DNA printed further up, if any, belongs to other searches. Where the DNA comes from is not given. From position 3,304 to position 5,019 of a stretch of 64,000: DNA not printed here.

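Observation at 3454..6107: DUF692/MNIO gene with extra C-terminal domain, ATGA-coupled to a nucleotidyltransferase and divergent from a membrane protein ending in (CGGGGG)3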

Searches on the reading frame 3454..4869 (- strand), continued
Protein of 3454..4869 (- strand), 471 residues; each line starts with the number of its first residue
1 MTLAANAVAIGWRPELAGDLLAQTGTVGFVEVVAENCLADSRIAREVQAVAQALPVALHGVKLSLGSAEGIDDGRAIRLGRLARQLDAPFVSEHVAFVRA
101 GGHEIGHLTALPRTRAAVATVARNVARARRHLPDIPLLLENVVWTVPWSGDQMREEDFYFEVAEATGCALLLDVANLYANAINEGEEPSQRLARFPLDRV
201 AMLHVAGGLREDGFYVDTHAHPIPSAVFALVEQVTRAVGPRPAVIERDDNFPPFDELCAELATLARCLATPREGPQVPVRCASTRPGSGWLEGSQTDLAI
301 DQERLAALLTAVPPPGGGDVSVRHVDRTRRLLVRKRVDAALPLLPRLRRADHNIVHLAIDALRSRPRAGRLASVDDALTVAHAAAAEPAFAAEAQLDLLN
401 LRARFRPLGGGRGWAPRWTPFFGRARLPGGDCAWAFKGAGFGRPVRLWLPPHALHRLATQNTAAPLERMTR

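Call 23: predict_structure(alignment_id=A1)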
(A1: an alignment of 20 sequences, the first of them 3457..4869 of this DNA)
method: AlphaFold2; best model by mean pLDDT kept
length: 471 residues; sequences in the alignment: 20
mean_pLDDT: 88.5   pTM: 0.87
mean pLDDT of the five models: 88.5, 87.7, 86.7, 86.6, 85.0
residues with pLDDT >= 90: 299; 70-90: 139; 50-70: 18; < 50: 15
segments of 3 or more residues with pLDDT < 50: 283-285, 288-290, 463-471
pLDDT, mean of each block of 10 residues (from residue 1): 89 86 89 89 90 92 90 93 96 94 86 95 96 95 86 95 96 96 94 96 94 84 95 96 87 87 96 76 51 77 92 79 88 91 88 89 88 93 95 95 91 88 93 94 89 82 46 36
secondary structure, 60 per line:
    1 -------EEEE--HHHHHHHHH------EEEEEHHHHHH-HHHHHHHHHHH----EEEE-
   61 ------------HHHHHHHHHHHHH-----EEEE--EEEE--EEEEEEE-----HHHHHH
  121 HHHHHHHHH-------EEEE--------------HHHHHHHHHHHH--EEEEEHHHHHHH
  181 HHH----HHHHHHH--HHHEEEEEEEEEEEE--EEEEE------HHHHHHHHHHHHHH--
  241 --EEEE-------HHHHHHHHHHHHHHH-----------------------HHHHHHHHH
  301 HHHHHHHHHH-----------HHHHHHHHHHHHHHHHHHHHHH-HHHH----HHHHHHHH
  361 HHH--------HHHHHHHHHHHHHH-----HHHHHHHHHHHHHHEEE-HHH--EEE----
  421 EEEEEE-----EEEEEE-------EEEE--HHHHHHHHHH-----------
elements in order: E8-11 H14-22 E29-33 H34-39 H41-51 E56-59 H73-85 E91-94 E97-100 E103-109 H115-129 E137-140 H155-166 E169-173 H174-183 H188-194 E200-211 E214-218 H225-238 E243-246 H254-268 H292-310 H322-343 H345-348 H353-363 H372-385 H391-404 E405-407 E414-416 E421-426 E432-437 E445-448 H451-460
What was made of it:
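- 3454..4869 (-): Gene for the 471-aa MNIO (DUF692) enzyme fused to a partner domain. AlphaFold2 model has mean pLDDT 88.5 (call 23).
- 3520..3999 (-): Fused partner domain (residues ~291-450): five or six helices followed by a small beta-sheet, of the SCO6045_C / PME-type 2 kind. Secondary structure comes from the model (call 23).
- On PME-type 2 / SCO6045_C (PF26136) partner: The model shows five or six helices followed by four or five short strands (call 23).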

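Call 41: search_protein_families(library=pfam, proteins=[L001:11033-12409:+, L001:12169-13344:+, L007:11201-12022:+, L006:12526-13581:+, L007:5939-6862:+], max_evalue=0.01)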
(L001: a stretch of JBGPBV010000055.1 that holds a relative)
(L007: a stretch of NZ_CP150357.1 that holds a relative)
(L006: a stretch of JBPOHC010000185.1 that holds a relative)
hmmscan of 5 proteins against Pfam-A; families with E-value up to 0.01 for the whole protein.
L001:11033-12409:+ (458 aa): 0 families

L001:12169-13344:+ (391 aa): 2 families
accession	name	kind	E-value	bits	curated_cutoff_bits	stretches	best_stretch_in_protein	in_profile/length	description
PF02668.22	TauD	-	5e-16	59.8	27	2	155-242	95-187/267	Taurine catabolism dioxygenase TauD, TfdA family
PF08943.16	CsiD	-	0.0051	16.5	27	1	260-293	248-281/294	CsiD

L007:11201-12022:+ (273 aa): 0 families

L006:12526-13581:+ (351 aa): 0 families

L007:5939-6862:+ (307 aa): 2 families
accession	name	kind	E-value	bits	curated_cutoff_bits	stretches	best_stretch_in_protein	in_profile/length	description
PF19298.5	KshA_C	-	9.2e-33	114.5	23.3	1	117-306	1-206/207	3-Ketosteroid 9alpha-hydroxylase C-terminal domain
PF00355.32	Rieske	-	1.3e-20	73.5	20.3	1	14-97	2-84/88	Rieske [2Fe-2S] domain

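Call 52: search_protein_families(library=pfam, proteins=[L072:8804-9277:+], max_evalue=0.1)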
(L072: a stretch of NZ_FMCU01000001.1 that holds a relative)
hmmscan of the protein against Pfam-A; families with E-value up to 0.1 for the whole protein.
L072:8804-9277:+ (158 aa): 0 families

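Call 56: search_protein_families(library=ncbifam, proteins=[L001:11108-12406:+, L007:11178-12656:+, L001:12403-13341:+, L007:12747-13760:+], max_evalue=0.1)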
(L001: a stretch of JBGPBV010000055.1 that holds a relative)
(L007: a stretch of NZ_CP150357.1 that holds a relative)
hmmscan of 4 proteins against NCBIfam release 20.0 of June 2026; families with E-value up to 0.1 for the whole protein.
L001:11108-12406:+ (433 aa): 0 families

L007:11178-12656:+ (493 aa): 0 families

L001:12403-13341:+ (313 aa): 6 families
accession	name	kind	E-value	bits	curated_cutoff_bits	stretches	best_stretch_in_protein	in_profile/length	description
TIGR02409.1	carnitine_bodg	equivalog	4.1e-09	35.9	414.75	2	186-215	313-344/366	gamma-butyrobetaine dioxygenase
NF049936.1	TriMthamethphnDioxTmpA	equivalog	8.3e-08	31.4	400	1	182-213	307-338/366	2-trimethylaminoethylphosphonate dioxygenase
TIGR02410.1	carnitine_TMLD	equivalog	0.00015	21.4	268.3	1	184-216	310-342/362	trimethyllysine dioxygenase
TIGR03946.1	viomycin_VioC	equivalog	0.00037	19.6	418.6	1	184-213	271-300/333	arginine beta-hydroxylase, Fe(II)/alpha-ketoglutarate-dependent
NF002814.1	PRK02963.1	equivalog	0.002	17.3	333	1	183-216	265-298/311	glutarate dioxygenase GlaH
NF041363.1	GntD_guanitoxin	equivalog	0.0042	16.3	345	1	184-212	279-307/341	guanitoxin biosynthesis L-enduracididine beta-hydroxylase GntD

L007:12747-13760:+ (338 aa): 6 families
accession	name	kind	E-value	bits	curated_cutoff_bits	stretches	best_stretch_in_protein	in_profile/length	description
TIGR02409.1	carnitine_bodg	equivalog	6.7e-12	45.1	414.75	2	71-133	181-242/366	gamma-butyrobetaine dioxygenase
NF049936.1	TriMthamethphnDioxTmpA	equivalog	1.2e-11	44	400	2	174-215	300-340/366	2-trimethylaminoethylphosphonate dioxygenase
TIGR02410.1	carnitine_TMLD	equivalog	1.2e-08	34.9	268.3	2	185-214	311-340/362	trimethyllysine dioxygenase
NF041363.1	GntD_guanitoxin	equivalog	1.3e-05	24.6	345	1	169-212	263-307/341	guanitoxin biosynthesis L-enduracididine beta-hydroxylase GntD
TIGR03946.1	viomycin_VioC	equivalog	0.0002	20.6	418.6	1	176-212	266-299/333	arginine beta-hydroxylase, Fe(II)/alpha-ketoglutarate-dependent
NF043003.1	ClavSyn_CS1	equivalog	0.051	13.1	450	1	187-212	248-273/312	clavaminate synthase Cs1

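Call 57: search_solved_structures(query=A6, max_evalue=10, show_alignments=2)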
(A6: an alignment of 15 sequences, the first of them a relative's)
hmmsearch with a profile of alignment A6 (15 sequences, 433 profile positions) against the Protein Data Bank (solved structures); distinct sequences matched with E-value up to 10: 1.
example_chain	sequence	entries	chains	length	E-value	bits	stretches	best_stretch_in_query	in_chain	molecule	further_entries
4zrx_A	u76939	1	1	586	1.6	10.7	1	204-324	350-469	F5/8 type C domain protein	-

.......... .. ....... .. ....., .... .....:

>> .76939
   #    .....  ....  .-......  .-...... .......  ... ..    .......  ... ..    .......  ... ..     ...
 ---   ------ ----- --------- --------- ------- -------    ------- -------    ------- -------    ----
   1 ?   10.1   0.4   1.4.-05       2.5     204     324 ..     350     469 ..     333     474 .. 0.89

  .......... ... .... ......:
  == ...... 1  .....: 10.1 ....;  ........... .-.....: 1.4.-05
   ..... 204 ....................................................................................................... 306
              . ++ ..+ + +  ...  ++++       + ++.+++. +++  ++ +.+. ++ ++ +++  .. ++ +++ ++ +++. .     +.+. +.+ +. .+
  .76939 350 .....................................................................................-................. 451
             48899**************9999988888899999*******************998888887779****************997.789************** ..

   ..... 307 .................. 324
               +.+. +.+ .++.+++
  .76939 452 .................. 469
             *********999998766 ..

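Call 65: search_protein_families(library=pfam, alignment_id=A6, max_evalue=1)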
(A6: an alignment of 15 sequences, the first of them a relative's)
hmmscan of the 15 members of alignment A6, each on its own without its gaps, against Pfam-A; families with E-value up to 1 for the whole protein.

A. member 1, L001:11108-12406:+ (433 aa): 2 families
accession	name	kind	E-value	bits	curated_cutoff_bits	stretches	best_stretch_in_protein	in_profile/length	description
PF19541.4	DUF6065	-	0.051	13.5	26.6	0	356-423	93-164/236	Family of unknown function (DUF6065)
PF00245.25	Alk_phosphatase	-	0.26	10.6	24.4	1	365-400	88-122/423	Alkaline phosphatase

B. families by the number of members that match (of 15 scanned): 4 families
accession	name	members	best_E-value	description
PF19541.4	DUF6065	9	0.0019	Family of unknown function (DUF6065)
PF25256.1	DUF7857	1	0.0012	Family of unknown function (DUF7857)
PF00245.25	Alk_phosphatase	1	0.26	Alkaline phosphatase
PF24444.1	DUF7563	1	0.58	Family of unknown function (DUF7563)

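Call 76: search_protein_families(library=padloc, proteins=[window:3457-4869:-], max_evalue=0.01)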
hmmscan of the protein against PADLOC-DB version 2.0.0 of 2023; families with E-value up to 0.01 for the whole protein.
window:3457-4869:- (471 aa): 0 families

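Call 78: find_encoding_contigs(protein=P0032, flank=6000, max_places=1)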
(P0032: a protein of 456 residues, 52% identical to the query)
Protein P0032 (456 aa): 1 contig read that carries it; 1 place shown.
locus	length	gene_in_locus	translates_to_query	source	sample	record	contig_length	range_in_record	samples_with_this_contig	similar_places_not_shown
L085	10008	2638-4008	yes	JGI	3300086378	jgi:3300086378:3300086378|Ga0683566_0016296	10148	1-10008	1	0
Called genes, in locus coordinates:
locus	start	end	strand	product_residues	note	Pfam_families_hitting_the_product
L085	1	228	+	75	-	?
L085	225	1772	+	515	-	PF00924:MS_channel_2nd, PF00027:cNMP_binding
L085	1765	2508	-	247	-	PF03544:TonB_C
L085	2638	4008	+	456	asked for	PF05114:MbnB_TglH_ChrH, PF01261:AP_endonuc_2 (weak), PF26136:SCO6045_C (weak)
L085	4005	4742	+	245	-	PF01909:NTP_transf_2 (weak)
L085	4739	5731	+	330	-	-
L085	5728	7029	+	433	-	-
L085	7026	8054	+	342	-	PF02668:TauD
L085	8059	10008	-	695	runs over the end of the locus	?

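Call 79: find_encoding_contigs(protein=P0060, flank=6000, max_places=1)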
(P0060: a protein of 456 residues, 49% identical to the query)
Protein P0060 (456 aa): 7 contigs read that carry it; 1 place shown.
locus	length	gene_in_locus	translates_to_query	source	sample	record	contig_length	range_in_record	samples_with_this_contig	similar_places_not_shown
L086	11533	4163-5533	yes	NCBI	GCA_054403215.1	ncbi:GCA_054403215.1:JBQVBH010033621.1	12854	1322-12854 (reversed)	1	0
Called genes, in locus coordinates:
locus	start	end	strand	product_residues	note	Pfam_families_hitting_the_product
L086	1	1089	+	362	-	?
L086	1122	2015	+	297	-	PF00248:Aldo_ket_red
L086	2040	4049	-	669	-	PF03169:OPT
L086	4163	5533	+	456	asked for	PF05114:MbnB_TglH_ChrH, PF26136:SCO6045_C (weak)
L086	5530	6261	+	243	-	PF01909:NTP_transf_2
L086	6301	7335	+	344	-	-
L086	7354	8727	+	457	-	-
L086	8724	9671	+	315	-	PF02668:TauD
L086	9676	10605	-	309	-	PF00561:Abhydrolase_1, PF12697:Abhydrolase_6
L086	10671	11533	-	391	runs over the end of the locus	PF08240:ADH_N, PF00107:ADH_zinc_N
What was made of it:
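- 3520..3999 (-): Orthologues have weak PF26136 SCO6045_C hits (calls 78, 79).
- On PME-type 2 / SCO6045_C (PF26136) partner: Two fused orthologues have weak precomputed PF26136 hits (calls 78, 79).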

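Call 105: fold_search(model_id=the predicted structure, library=pdb)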
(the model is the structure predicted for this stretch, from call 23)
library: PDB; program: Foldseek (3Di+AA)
matches with E <= 10: 1195; with E <= 0.001: 96
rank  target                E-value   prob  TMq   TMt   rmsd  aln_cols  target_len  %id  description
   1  3bww                  2.0e-15  1.00  0.46  0.83   2.3       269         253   25  Crystal structure of a duf692 family protein (hs_1138) from haemophilus somnus 129pt at 2.20 A resolution (released 2008-01-22)
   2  8hci_B                1.5e-14  1.00  0.47  0.73   4.1       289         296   21  Crystal structure of a holoenzyme Fe-free TglHI for Pseudomonas syringae Peptidyl (S) 2-mercaptoglycine biosynthesis (released 2023-08-23)
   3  8hi7_B                2.2e-13  1.00  0.46  0.71   4.2       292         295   21  Crystal structure of a holoenzyme TglHI with two Fe irons for Pseudomonas syringae Peptidyl (S) 2-mercaptoglycine bios (released 2023-08-23)
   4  7dz9_A                7.6e-12  1.00  0.47  0.82   3.0       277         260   22  MbnABC complex (released 2022-03-16)
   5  7fc0_E                1.1e-11  1.00  0.47  0.81   3.1       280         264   22  Reconstitution of MbnABC complex from Rugamonas rubra ATCC-43154 (GroupIII) (released 2022-03-16)
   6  7fc0_B                1.1e-11  1.00  0.46  0.79   3.6       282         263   21  Reconstitution of MbnABC complex from Rugamonas rubra ATCC-43154 (GroupIII) (released 2022-03-16)
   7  7dz9_B                3.4e-11  1.00  0.48  0.84   2.7       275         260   21  MbnABC complex (released 2022-03-16)
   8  7tcr_A                6.9e-11  1.00  0.46  0.80   3.1       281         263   18  Methanobactin biosynthetic protein complex of MbnB and MbnC from Methylosinus trichosporium OB3b at 2.62 Angstrom reso (released 2022-03-23)
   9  7tcw_A                5.4e-10  1.00  0.47  0.80   3.1       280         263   17  Methanobactin biosynthetic protein complex of MbnB and MbnC from Methylosinus trichosporium OB3b, H210S mutant (released 2022-03-23)
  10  1yx1_A                1.5e-07  1.00  0.39  0.68   4.5       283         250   18  Crystal Structure of Protein of Unknown Function PA2260 from Pseudomonas aeruginosa, Possible Sugar Phosphate Isomeras (released 2005-04-05)
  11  5tnv                  1.3e-06  1.00  0.38  0.54   6.6       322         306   16  Crystal Structure of a Xylose isomerase-like TIM barrel Protein from Mycobacterium smegmatis in Complex with Magnesium (released 2016-11-09)
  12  3tva_A                1.8e-06  1.00  0.33  0.52   7.4       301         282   15  Crystal Structure of Xylose isomerase domain protein from Planctomyces limnophilus (released 2011-10-05)
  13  1yx1_B                6.0e-06  1.00  0.38  0.66   4.9       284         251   18  Crystal Structure of Protein of Unknown Function PA2260 from Pseudomonas aeruginosa, Possible Sugar Phosphate Isomeras (released 2005-04-05)
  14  2nq9_A                8.8e-06  1.00  0.38  0.59   6.1       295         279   14  High resolution crystal structure of Escherichia coli endonuclease IV (Endo IV) Y72A mutant bound to damaged DNA (released 2007-11-13)
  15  4ytr_B                9.3e-06  1.00  0.37  0.54   6.2       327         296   15  Crystal structure of D-tagatose 3-epimerase C66S from Pseudomonas cichorii in complex with 1-deoxy L-tagatose (released 2016-03-23)
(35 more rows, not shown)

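Call 107: search_protein_families(library=ncbifam, proteins=[L007:10103-11164:+, L001:10081-11094:+, L003:10055-11155:+, L020:8694-9734:+, L039:6769-7779:+, L072:6994-7989:+], max_evalue=0.01)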
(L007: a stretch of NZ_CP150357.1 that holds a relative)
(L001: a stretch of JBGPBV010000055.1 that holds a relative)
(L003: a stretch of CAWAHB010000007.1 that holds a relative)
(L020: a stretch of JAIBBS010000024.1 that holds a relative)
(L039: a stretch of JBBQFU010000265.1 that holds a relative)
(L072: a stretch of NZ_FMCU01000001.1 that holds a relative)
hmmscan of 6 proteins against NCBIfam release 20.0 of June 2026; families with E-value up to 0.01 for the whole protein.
L007:10103-11164:+ (354 aa): 1 family
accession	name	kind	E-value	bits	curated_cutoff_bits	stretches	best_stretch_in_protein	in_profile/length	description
TIGR04222.1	near_uncomplex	domain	2.3e-08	33.9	43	1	57-300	7-229/229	TIGR04222 domain-containing membrane protein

L001:10081-11094:+ (338 aa): 3 families
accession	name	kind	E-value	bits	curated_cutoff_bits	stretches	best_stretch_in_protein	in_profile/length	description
TIGR04222.1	near_uncomplex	domain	2.9e-10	40.2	43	1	49-281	20-229/229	TIGR04222 domain-containing membrane protein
NF005091.0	PRK06522.2-2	equivalog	0.0065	15.7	252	0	205-290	207-291/302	2-dehydropantoate 2-reductase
NF011437.0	PRK14866.1-5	equivalog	0.0082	15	1107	0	255-318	463-521/524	hypothetical protein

L003:10055-11155:+ (367 aa): 1 family
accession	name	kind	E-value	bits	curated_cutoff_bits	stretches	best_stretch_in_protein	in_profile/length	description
TIGR04222.1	near_uncomplex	domain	7.5e-10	38.8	43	1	98-296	36-228/229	TIGR04222 domain-containing membrane protein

L020:8694-9734:+ (347 aa): 0 families

L039:6769-7779:+ (337 aa): 0 families

L072:6994-7989:+ (332 aa): 1 family
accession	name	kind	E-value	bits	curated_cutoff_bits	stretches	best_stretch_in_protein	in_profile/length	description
TIGR04222.1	near_uncomplex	domain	6.7e-45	153.5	43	1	39-266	1-228/229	TIGR04222 domain-containing membrane protein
